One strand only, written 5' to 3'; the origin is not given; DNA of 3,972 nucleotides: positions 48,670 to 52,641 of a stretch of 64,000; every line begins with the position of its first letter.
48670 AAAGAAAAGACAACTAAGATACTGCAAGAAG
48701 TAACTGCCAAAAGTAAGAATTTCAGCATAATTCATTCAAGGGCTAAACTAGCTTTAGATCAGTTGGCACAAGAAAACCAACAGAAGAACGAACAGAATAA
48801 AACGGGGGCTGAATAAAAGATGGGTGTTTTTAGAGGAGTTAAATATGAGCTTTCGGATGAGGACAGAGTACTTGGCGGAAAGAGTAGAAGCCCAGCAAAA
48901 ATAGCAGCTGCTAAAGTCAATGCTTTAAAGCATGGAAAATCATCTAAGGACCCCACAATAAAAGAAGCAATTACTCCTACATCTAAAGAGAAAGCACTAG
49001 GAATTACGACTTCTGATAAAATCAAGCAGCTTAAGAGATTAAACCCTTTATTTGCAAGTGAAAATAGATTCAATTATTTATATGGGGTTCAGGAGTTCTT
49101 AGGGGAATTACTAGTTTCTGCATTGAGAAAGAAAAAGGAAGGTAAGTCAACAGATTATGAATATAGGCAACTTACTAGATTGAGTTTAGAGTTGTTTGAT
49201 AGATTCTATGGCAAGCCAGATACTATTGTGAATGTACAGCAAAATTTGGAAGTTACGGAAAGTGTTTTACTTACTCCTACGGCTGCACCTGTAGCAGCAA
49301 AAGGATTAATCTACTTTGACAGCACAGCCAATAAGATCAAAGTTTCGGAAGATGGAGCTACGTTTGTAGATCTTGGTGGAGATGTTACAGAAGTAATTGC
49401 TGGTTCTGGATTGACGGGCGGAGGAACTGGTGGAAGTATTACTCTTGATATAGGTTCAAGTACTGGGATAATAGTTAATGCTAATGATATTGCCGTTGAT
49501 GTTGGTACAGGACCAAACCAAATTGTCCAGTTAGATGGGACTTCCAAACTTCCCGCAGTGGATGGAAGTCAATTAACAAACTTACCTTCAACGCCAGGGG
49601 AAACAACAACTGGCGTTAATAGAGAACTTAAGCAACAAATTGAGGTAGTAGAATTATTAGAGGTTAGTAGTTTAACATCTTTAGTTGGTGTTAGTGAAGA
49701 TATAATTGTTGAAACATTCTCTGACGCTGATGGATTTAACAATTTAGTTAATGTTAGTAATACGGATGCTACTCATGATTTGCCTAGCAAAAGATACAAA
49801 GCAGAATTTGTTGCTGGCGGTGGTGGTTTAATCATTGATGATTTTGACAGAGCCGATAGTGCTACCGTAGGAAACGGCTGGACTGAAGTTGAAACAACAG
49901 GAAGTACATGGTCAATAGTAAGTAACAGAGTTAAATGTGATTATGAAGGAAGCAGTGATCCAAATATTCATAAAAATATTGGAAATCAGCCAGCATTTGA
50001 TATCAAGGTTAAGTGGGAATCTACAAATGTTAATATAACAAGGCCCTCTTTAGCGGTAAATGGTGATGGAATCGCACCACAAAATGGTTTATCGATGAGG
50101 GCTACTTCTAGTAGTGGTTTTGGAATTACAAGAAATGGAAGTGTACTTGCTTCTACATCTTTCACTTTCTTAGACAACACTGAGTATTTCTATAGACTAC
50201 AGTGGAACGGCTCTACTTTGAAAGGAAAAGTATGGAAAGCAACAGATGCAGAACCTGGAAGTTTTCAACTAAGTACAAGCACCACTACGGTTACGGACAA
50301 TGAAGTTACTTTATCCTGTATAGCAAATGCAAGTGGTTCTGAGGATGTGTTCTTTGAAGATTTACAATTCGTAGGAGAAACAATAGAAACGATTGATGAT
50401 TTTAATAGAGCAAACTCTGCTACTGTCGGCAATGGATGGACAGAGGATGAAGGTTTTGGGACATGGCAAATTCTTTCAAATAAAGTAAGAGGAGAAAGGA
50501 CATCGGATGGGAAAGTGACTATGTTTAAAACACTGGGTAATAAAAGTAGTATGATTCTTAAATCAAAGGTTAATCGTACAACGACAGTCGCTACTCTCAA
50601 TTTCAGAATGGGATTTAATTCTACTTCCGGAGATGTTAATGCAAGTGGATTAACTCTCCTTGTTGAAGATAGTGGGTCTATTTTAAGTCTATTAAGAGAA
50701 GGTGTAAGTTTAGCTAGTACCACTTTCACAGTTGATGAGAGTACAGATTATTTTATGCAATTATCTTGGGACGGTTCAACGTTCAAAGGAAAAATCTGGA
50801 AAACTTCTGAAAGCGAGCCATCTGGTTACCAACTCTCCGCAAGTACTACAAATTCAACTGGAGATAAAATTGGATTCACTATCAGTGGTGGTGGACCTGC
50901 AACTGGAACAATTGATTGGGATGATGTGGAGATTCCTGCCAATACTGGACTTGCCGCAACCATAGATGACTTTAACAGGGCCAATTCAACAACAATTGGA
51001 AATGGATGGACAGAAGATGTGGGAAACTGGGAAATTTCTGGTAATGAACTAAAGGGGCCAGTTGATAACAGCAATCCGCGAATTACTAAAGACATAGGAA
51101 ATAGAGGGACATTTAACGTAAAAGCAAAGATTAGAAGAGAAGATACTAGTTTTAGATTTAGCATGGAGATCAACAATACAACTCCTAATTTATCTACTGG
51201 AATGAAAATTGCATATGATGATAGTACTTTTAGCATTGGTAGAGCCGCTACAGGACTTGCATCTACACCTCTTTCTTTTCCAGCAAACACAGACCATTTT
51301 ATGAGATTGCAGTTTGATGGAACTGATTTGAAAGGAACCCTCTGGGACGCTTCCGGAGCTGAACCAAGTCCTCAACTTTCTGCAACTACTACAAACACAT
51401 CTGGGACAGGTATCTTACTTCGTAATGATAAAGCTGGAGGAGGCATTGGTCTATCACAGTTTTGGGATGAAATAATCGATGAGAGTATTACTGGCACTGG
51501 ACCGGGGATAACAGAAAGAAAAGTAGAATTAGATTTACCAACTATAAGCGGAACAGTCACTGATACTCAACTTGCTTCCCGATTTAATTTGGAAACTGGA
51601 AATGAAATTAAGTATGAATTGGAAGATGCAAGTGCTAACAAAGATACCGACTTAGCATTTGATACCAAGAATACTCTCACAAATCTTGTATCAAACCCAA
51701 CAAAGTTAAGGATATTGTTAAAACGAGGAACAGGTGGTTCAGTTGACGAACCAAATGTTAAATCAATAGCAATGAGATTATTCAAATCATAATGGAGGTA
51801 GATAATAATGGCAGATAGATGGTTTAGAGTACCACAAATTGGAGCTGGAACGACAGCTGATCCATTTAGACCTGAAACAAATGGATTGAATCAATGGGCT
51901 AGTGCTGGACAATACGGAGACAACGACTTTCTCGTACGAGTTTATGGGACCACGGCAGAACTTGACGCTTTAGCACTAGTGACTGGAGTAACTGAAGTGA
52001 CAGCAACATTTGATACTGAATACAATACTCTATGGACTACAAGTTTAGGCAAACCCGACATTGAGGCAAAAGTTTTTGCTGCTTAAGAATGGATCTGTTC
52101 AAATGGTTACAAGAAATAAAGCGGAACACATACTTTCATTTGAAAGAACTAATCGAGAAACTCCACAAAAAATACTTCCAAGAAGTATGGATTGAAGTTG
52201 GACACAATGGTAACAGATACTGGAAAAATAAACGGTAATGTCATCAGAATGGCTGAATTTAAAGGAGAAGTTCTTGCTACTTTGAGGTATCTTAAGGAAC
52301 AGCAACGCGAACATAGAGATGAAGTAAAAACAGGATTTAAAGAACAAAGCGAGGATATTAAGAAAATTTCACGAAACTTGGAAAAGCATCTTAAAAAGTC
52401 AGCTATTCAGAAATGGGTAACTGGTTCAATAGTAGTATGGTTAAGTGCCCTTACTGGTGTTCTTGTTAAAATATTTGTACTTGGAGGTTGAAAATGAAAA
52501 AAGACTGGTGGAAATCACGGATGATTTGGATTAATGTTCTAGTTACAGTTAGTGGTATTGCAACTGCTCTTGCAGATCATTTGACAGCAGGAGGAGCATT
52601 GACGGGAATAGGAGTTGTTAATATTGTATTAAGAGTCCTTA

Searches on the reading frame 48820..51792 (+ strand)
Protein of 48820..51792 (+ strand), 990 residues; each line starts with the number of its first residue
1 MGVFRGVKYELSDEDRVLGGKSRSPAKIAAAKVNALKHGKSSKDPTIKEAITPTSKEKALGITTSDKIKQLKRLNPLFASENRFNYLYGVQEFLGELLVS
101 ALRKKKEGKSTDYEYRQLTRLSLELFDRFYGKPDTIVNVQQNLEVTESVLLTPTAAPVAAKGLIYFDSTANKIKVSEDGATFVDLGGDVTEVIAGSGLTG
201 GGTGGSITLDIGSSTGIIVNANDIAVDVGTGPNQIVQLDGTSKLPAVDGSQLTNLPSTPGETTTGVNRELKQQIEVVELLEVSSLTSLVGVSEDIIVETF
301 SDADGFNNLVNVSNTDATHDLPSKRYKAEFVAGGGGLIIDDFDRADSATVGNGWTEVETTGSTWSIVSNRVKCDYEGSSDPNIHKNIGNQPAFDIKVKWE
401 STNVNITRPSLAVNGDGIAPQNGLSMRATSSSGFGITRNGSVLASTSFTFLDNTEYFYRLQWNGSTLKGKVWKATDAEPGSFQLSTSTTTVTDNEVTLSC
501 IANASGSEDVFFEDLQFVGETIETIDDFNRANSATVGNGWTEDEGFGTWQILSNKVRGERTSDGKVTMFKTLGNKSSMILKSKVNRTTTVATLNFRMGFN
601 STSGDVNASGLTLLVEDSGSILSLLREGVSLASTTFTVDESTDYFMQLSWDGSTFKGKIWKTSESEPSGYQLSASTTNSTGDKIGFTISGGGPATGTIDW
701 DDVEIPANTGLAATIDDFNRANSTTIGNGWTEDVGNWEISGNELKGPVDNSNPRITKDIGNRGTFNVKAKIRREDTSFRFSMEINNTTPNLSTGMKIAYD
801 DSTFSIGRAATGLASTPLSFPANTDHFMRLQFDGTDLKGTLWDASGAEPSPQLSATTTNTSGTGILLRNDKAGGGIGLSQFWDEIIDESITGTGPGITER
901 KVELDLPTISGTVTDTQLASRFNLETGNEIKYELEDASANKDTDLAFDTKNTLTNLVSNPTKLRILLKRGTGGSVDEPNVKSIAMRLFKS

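Call 4: search_protein_families(library=pfam, proteins=[window:48820-51792:+], max_evalue=0.01)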
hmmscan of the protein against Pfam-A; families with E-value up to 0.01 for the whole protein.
window:48820-51792:+ (990 aa): 1 family
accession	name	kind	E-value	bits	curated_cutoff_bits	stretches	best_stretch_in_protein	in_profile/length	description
PF23918.1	DUF7257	-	9.2e-06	25.9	27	0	334-370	24-61/239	Domain of unknown function (DUF7257)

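Call 7: search_protein_families(library=phrogs, proteins=[window:48820-51792:+], max_evalue=0.01)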
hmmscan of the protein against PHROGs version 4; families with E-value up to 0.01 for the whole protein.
window:48820-51792:+ (990 aa): 2 families
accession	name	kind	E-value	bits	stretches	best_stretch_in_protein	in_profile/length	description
phrog_24476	-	other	4.8e-11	42.2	1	436-516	947-1030/1066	phosphodiesterase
phrog_2804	-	head and packaging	1.9e-09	38.4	0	524-569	42-88/239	virion structural protein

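Call 55: find_homologous_proteins(query=window:48820-51789:+)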
Query window:48820-51789:+ (990 aa): 227 proteins with E <= 0.001 among 8000 candidates; the best 120 are listed.
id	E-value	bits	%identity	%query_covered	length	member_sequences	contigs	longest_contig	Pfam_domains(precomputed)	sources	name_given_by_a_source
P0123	0.0e+0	2177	100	100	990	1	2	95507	PF23918.2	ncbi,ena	-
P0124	3.6e-88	315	56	7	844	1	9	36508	PF13157.12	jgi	jgi:uncharacterized metal-binding protein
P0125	1.7e-74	270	75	4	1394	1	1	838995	PF26696.1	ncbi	ncbi:beta strand repeat-containing protein [Reichenbachiella sp.]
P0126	2.6e-71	259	73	4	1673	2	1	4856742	PF26696.1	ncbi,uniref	ncbi:beta strand repeat-containing protein [Reichenbachiella sp.]|uniref:beta strand repeat-containi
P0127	1.2e-67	247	52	9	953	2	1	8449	-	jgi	jgi:hypothetical protein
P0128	1.6e-61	227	75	4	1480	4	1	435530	PF26696.1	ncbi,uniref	ncbi:MAG: hypothetical protein ABJQ37_12915 [Reichenbachiella sp.]|uniref:beta strand repeat-contain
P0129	1.9e-61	227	47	9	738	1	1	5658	PF21881.3,PF10522.15,PF06820.17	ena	-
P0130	2.3e-61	226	56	7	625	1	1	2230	PF13157.12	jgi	-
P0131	2.3e-61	226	58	7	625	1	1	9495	-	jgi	jgi:uncharacterized metal-binding protein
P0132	3.5e-61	226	59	6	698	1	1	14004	PF21160.3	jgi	-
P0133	8.7e-61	224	59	6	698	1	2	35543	PF21160.3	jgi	jgi:hypothetical protein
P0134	1.2e-59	221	59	6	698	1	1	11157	PF21160.3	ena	-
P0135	1.3e-58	217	56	7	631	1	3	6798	PF13157.12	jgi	-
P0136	1.4e-56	210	56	7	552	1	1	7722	PF13157.12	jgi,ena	-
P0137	6.0e-52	195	35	16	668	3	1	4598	PF13157.12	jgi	jgi:hypothetical protein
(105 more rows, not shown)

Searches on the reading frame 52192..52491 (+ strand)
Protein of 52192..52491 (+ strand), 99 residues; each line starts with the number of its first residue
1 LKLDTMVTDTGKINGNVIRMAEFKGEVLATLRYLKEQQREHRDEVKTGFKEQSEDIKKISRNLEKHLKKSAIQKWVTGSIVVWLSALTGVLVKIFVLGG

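Call 7: search_protein_families(library=phrogs, proteins=[window:52192-52491:+], max_evalue=0.01)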
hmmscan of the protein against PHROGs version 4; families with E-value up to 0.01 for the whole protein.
window:52192-52491:+ (99 aa): 1 family
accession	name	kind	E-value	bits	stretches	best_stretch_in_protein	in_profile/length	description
phrog_9415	-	unknown function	9.6e-05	23.3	1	23-95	102-168/168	-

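Call 31: search_protein_families(library=pfam, proteins=[window:52192-52491:+], max_evalue=0.01)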
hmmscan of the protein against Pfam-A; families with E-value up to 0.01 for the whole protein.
window:52192-52491:+ (99 aa): 0 families
